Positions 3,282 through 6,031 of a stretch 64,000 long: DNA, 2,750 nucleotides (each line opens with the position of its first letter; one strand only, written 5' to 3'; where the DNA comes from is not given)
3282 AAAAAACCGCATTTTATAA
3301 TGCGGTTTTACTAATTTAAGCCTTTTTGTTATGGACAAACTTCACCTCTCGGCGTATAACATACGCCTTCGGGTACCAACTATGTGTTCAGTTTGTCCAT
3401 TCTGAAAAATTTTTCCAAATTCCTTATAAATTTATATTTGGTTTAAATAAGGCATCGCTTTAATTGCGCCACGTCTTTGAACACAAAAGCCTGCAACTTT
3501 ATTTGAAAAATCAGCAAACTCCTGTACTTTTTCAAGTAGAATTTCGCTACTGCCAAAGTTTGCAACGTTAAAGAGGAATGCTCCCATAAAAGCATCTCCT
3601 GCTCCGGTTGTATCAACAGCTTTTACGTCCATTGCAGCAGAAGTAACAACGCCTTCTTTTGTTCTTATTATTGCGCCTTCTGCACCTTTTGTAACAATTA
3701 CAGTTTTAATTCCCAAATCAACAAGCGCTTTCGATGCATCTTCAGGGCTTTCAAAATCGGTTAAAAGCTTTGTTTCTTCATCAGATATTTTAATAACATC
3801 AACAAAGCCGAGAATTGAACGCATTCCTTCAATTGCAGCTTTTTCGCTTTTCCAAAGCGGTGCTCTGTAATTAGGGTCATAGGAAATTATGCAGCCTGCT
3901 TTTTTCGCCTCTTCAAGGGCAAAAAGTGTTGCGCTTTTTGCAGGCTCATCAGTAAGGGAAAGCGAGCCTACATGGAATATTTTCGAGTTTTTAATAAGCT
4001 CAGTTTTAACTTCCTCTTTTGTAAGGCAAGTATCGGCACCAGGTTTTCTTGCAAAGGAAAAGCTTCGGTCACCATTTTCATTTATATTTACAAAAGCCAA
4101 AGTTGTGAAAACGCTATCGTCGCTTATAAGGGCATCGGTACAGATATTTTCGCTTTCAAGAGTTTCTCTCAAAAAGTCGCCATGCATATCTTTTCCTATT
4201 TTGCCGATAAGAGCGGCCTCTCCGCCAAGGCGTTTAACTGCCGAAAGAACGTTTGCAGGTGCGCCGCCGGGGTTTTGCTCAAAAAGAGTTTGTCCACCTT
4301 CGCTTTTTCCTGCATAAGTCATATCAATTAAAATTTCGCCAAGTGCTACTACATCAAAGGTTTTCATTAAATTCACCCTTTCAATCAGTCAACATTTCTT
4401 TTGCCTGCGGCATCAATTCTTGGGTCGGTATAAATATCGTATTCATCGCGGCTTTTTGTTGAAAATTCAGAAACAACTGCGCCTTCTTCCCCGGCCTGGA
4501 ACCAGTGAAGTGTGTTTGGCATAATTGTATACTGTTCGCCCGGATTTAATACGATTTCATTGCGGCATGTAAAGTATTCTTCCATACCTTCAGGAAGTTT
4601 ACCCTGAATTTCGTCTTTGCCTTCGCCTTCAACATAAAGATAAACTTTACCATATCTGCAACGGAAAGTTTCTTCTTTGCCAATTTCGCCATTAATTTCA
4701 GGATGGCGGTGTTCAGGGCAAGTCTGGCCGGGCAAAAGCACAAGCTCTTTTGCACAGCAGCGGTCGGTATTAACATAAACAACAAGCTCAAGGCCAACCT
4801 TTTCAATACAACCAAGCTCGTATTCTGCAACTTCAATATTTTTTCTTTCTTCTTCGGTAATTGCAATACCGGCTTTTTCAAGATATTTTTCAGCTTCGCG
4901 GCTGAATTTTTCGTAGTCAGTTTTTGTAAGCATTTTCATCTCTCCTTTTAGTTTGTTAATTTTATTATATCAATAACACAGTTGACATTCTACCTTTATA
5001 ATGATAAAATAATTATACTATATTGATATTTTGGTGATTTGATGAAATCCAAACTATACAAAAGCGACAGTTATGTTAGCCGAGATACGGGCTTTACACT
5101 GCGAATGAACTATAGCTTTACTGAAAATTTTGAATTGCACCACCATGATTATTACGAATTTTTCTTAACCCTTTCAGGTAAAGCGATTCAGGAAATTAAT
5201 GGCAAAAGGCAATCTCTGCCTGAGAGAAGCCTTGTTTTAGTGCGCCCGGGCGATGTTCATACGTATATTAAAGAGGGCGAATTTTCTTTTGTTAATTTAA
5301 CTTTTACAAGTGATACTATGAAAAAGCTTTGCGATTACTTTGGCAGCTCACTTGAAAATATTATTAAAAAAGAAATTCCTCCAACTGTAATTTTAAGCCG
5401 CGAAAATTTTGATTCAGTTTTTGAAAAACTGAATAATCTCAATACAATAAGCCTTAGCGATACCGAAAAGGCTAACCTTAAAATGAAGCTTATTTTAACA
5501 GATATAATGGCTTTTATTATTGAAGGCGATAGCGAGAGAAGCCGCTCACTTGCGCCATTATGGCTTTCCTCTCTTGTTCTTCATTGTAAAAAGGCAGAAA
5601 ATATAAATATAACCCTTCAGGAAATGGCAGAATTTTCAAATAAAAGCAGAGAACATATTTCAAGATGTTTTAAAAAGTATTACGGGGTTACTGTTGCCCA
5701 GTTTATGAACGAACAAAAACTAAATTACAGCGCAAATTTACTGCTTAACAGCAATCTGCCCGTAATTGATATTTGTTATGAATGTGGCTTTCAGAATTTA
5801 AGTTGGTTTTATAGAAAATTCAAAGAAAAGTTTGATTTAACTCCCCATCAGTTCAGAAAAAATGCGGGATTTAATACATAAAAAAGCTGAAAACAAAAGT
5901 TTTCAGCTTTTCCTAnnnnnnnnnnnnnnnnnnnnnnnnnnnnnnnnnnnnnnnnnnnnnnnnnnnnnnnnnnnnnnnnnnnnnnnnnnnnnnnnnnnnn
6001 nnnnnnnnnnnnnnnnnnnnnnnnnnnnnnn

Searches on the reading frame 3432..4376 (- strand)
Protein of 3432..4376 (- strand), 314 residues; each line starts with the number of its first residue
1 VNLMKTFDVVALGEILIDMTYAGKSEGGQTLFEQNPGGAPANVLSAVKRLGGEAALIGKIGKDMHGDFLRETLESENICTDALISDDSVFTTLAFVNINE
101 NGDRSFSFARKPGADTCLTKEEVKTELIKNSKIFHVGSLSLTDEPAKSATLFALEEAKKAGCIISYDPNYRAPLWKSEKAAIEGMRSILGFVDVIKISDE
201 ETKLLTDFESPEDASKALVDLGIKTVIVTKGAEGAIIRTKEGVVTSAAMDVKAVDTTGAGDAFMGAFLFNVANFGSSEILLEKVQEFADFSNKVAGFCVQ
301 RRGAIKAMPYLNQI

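Call 3: search_protein_families(library=pfam, proteins=[window:3432-4376:-], max_evalue=1)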
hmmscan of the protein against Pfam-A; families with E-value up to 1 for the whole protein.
window:3432-4376:- (314 aa): 2 families
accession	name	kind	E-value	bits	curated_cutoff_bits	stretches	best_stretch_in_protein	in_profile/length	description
PF00294.29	PfkB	-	1.4e-58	199.1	25.8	1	8-309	3-300/302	pfkB family carbohydrate kinase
PF14529.12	Exo_endo_phos_2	-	0.11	12.8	27.4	1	153-221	23-90/117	Endonuclease-reverse transcriptase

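Call 4: search_protein_families(library=ncbifam, proteins=[window:3432-4376:-], max_evalue=1)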
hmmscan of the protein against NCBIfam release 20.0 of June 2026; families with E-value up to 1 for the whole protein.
window:3432-4376:- (314 aa): 27 families (the best 25 are shown)
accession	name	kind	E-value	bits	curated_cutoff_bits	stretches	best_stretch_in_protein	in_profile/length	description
NF006957.1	PRK09434.1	equivalog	1.5e-67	228.2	450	1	29-313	19-301/302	fructokinase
TIGR04382.1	myo_inos_iolC_N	equivalog_domain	9.6e-57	192.6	300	1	7-314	2-305/309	5-dehydro-2-deoxygluconokinase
TIGR02152.1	D_ribokin_bact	equivalog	6.3e-42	143.9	299.65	1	28-314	22-296/298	ribokinase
NF049991.1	TagKinase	equivalog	1.5e-39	135.7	420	1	9-268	10-272/321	tagatose kinase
NF040938.1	KDG_KDGal_kin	equivalog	8.4e-38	130.2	400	1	9-274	1-266/305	bifunctional 2-dehydro-3-deoxygluconokinase/2-dehydro-3-deoxygalactonokinase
NF041332.1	KDG_KDGal_kin_Halo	equivalog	1.5e-31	110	440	1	8-276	3-276/320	bifunctional 2-dehydro-3-deoxygluconokinase/2-dehydro-3-deoxygalactonokinase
NF053626.1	RibKinHalex1628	equivalog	1e-29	104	330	1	33-304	34-278/293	ATP-dependent ribose-1-phosphate kinase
NF008353.0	PRK11142.1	equivalog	5.1e-29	101.7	341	1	32-313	34-298/307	ribokinase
NF052444.1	DhDoxglucKinKdgK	equivalog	3.5e-28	98.9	400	1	54-306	46-297/303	2-dehydro-3-deoxygluconokinase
NF047869.1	myo_kin_aldol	exception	2.7e-24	85.5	600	1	5-310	5-323/586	bifunctional 5-dehydro-2-deoxygluconokinase/5-dehydro-2-deoxyphosphogluconate aldolase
NF041633.1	trifunc_aldol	exception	3.4e-19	68.7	700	2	7-203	242-440/580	KHG/KDPG aldolase/sugar kinase fusion protein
TIGR02198.1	rfaE_dom_I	equivalog_domain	1.2e-16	60.7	345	2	33-93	44-103/315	D-glycero-beta-D-manno-heptose-7-phosphate kinase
TIGR03168.1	1-PFK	subfamily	4.1e-16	58.8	216.4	1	33-278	31-268/305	hexose kinase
NF007321.0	PRK09813.1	equivalog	9.5e-16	58.1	247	1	34-273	21-236/261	fructoselysine 6-kinase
NF041320.1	pfkB_Halo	equivalog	1.2e-14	54.4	400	2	207-278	192-263/302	1-phosphofructokinase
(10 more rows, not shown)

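Call 51: search_solved_structures(query=window:3432-4376:-, max_evalue=1e-20)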
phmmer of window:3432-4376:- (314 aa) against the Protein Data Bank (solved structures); distinct sequences matched with E-value up to 1e-20: 19.
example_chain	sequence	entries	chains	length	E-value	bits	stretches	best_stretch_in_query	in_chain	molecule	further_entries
5ey7_A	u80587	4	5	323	1.2e-49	172.7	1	27-309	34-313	Fructokinase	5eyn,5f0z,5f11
5ygg_A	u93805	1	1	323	3.1e-48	168.1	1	27-309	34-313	Fructokinase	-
3hj6_A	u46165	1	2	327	2.4e-43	152.1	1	7-309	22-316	Fructokinase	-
3ljs_A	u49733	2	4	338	5.8e-43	150.8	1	3-314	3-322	Fructokinase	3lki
1tyy_A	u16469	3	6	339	1.2e-41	146.5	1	29-313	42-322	putative sugar kinase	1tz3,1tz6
3ewm_A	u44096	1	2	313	2.5e-37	132.3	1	9-305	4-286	Uncharacterized sugar kinase PH1459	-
3gbu_A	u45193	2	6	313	4.9e-37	131.3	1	9-305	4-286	Uncharacterized sugar kinase PH1459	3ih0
4wjm_A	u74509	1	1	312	8.4e-29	104.3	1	9-273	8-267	Ribokinase:Carbohydrate kinase, PfkB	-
4u7x_A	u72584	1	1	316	8.7e-29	104.3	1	9-273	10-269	Ribokinase:Carbohydrate kinase, PfkB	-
2qcv_A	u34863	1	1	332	4e-27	98.8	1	5-278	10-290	Putative 5-dehydro-2-deoxygluconokinase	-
1v19_A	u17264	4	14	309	2e-25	93.2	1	8-270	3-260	2-KETO-3-DEOXYGLUCONATE KINASE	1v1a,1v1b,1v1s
2v78_A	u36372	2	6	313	1.2e-24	90.6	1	7-268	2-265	FRUCTOKINASE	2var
3iq0_A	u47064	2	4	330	3.9e-24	89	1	9-269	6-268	putative Ribokinase II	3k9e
8xzv_S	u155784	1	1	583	6.1e-24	88.4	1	32-213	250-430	Fructokinase-like 2, chloroplastic isoform X2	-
3pl2_A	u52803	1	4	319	1.5e-23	87.1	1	2-309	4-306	Sugar kinase, ribokinase family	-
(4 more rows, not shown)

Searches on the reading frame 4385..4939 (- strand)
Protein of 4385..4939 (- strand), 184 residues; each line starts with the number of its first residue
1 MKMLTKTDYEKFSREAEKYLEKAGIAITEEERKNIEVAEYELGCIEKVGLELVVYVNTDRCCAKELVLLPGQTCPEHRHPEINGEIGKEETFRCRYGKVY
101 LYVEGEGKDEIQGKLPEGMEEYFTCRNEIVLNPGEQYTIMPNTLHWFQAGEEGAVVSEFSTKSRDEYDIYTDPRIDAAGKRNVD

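Call 3: search_protein_families(library=pfam, proteins=[window:4385-4939:-], max_evalue=1)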
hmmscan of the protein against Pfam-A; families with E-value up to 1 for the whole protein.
window:4385-4939:- (184 aa): 2 families
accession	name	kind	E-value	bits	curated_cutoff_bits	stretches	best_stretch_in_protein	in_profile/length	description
PF07385.18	Lyx_isomer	-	9.7e-06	25.4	20.8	1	62-169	88-196/222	D-lyxose isomerase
PF07883.17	Cupin_2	-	0.00075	19.6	27.2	0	127-152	36-61/70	Cupin domain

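Call 4: search_protein_families(library=ncbifam, proteins=[window:4385-4939:-], max_evalue=1)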
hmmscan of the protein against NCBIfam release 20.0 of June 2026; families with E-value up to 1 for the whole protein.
window:4385-4939:- (184 aa): 0 families

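Call 50: search_solved_structures(query=window:4385-4939:-, max_evalue=0.01, show_alignments=1)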
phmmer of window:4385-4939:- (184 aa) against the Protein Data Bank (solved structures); distinct sequences matched with E-value up to 0.01: 2.
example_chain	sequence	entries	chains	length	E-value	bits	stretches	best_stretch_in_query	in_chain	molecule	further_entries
7nzo_AAA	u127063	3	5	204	6.8e-65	221.3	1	3-176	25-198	D-lyxose/D-mannose family sugar isomerase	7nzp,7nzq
2y0o_A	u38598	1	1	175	4.6e-64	218.6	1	14-175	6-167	PROBABLE D-LYXOSE KETOL-ISOMERASE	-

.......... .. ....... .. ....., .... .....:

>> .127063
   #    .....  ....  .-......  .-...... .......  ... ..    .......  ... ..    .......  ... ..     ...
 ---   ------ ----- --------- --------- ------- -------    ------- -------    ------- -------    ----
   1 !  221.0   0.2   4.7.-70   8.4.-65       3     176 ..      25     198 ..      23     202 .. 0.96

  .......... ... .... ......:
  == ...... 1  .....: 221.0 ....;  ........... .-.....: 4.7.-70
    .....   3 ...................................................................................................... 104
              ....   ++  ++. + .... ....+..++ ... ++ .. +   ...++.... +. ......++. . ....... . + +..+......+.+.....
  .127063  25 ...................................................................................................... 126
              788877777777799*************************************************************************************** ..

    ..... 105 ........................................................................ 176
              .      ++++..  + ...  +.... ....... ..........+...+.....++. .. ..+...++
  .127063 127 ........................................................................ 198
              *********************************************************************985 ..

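Call 79: find_related_loci(query=window:4385-4936:-, collection=metagenome_contigs, flank=7000)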
Query window:4385-4936:- (183 aa) in metagenome_contigs; peptide patterns used: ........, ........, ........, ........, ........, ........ (x = any residue, [..] = any of these).
260 stretches matched a pattern; 35 encode a relative of the query (tblastn E <= 1e-3); 35 distinct loci.
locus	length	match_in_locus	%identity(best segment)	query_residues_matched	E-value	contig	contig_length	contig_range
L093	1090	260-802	89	2-182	2e-112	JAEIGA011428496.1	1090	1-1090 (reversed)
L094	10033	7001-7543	82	2-182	1e-97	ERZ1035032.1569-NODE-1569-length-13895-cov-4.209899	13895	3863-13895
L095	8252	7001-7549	80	2-182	1e-97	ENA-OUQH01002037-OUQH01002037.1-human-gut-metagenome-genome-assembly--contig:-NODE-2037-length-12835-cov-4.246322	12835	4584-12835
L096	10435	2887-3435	80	2-182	2e-97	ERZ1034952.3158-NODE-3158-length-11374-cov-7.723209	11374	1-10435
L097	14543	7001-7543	78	2-182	2e-96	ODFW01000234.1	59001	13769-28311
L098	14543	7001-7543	82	2-182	1e-96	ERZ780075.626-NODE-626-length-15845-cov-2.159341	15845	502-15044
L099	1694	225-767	80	2-182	2e-101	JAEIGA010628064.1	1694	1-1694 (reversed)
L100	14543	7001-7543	70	2-182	4e-88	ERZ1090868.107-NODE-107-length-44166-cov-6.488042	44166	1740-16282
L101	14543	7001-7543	71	2-182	2e-84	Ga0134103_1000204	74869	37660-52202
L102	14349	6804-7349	71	1-182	5e-83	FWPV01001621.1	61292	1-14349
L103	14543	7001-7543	69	2-182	2e-81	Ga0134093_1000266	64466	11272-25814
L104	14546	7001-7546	69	1-182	3e-81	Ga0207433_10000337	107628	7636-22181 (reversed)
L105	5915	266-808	67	2-182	1e-80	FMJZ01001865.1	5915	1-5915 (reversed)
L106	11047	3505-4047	69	2-182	9e-81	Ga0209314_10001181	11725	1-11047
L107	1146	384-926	63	2-182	2e-80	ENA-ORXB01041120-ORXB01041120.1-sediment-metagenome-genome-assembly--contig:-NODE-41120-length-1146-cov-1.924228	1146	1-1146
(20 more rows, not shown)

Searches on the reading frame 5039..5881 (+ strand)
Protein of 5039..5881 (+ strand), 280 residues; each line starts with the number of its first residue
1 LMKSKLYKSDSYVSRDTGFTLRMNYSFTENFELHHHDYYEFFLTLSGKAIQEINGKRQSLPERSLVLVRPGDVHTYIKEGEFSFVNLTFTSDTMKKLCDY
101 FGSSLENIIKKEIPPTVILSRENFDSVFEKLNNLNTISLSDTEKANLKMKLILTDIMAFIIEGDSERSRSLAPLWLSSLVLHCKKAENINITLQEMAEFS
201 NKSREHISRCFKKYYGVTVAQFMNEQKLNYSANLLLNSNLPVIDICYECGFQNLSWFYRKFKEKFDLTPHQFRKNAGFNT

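Call 3: search_protein_families(library=pfam, proteins=[window:5039-5881:+], max_evalue=1)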
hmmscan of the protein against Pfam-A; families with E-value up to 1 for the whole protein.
window:5039-5881:+ (280 aa): 9 families
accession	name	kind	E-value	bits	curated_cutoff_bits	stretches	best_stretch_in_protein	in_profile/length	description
PF12833.13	HTH_18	-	1.1e-19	71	33.6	1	197-274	2-79/80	Helix-turn-helix domain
PF00165.29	HTH_AraC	-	6.3e-18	64.9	26.6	2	237-274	6-42/42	Bacterial regulatory helix-turn-helix proteins, AraC family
PF02311.25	AraC_binding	-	2.6e-11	43.9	21.1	1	29-107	14-94/135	AraC-like ligand binding domain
PF07883.17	Cupin_2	-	6e-07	29.5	27.2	1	30-81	10-61/70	Cupin domain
PF13545.12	HTH_Crp_2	-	0.0068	16.8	27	1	187-213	19-45/70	Crp-like helix-turn-helix domain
PF01031.25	Dynamin_M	-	0.04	13.5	28.5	1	93-228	59-193/287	Dynamin central region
PF01843.25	DIL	-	0.048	14.2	24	0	5-36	17-48/105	DIL domain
PF11427.14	HTH_Tnp_Tc3_1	-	0.061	13.6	21.1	0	189-213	19-43/50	Tc3 transposase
PF01381.28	HTH_3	-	0.09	13.3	23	0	188-209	7-28/55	Helix-turn-helix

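Call 4: search_protein_families(library=ncbifam, proteins=[window:5039-5881:+], max_evalue=1)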
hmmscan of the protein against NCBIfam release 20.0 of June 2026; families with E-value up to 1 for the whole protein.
window:5039-5881:+ (280 aa): 33 families (the best 25 are shown)
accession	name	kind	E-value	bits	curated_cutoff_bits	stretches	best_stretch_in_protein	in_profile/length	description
NF007633.0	PRK10296.1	equivalog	2e-29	103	264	1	32-275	38-274/280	transcriptional regulator ChbR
NF010028.0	PRK13503.1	equivalog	9.6e-20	71.1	288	1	28-275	25-272/278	HTH-type transcriptional activator RhaS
NF047455.1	TF_Staph_AryK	equivalog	1.7e-17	62.9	850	1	30-275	14-258/759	transcriptional regulator AryK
NF010025.2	PRK13500.1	equivalog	6.1e-14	52.2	525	1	6-275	7-277/282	HTH-type transcriptional activator RhaR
TIGR04094.1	adjacent_YSIRK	equivalog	8.1e-13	48.1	200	1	188-273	299-383/383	YSIRK-targeted surface antigen transcriptional regulator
NF012144.2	ramA_TF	equivalog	2.9e-12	47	180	1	191-275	22-106/108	RamA family antibiotic efflux transcriptional regulator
NF047788.1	TransRegPocR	equivalog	6.5e-12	45.3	500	1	190-275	205-290/296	transcriptional regulator PocR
NF006902.0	PRK09393.1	equivalog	1.4e-11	44.2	425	1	176-276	222-322/327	transcriptional regulator FtrA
NF012198.0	MarA_TF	equivalog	3.5e-11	43.3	250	1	189-273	24-108/124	MDR efflux pump AcrAB transcriptional activator MarA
NF007860.0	PRK10572.1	equivalog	4.5e-11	42.1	208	1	44-275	55-284/292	arabinose operon transcriptional regulator AraC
NF008564.0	PRK11511.1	equivalog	7.4e-11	42.3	202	1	190-273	25-108/127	MDR efflux pump AcrAB transcriptional activator MarA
NF049932.1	TranspRegBtr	equivalog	7.7e-11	41.2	900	1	181-274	171-264/531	bacillibactin transport transcriptional regulator Btr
NF007243.0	PRK09685.1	equivalog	1.6e-10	40.9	199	1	191-275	216-301/303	transcriptional regulator FeaR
NF052371.1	TransRegGbdRPseu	equivalog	2.9e-10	39.7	480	1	190-275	241-326/365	choline metabolism transcriptional regulator GbdR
NF010027.0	PRK13502.1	equivalog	7.3e-10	38.8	384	1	7-274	8-276/282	HTH-type transcriptional activator RhaR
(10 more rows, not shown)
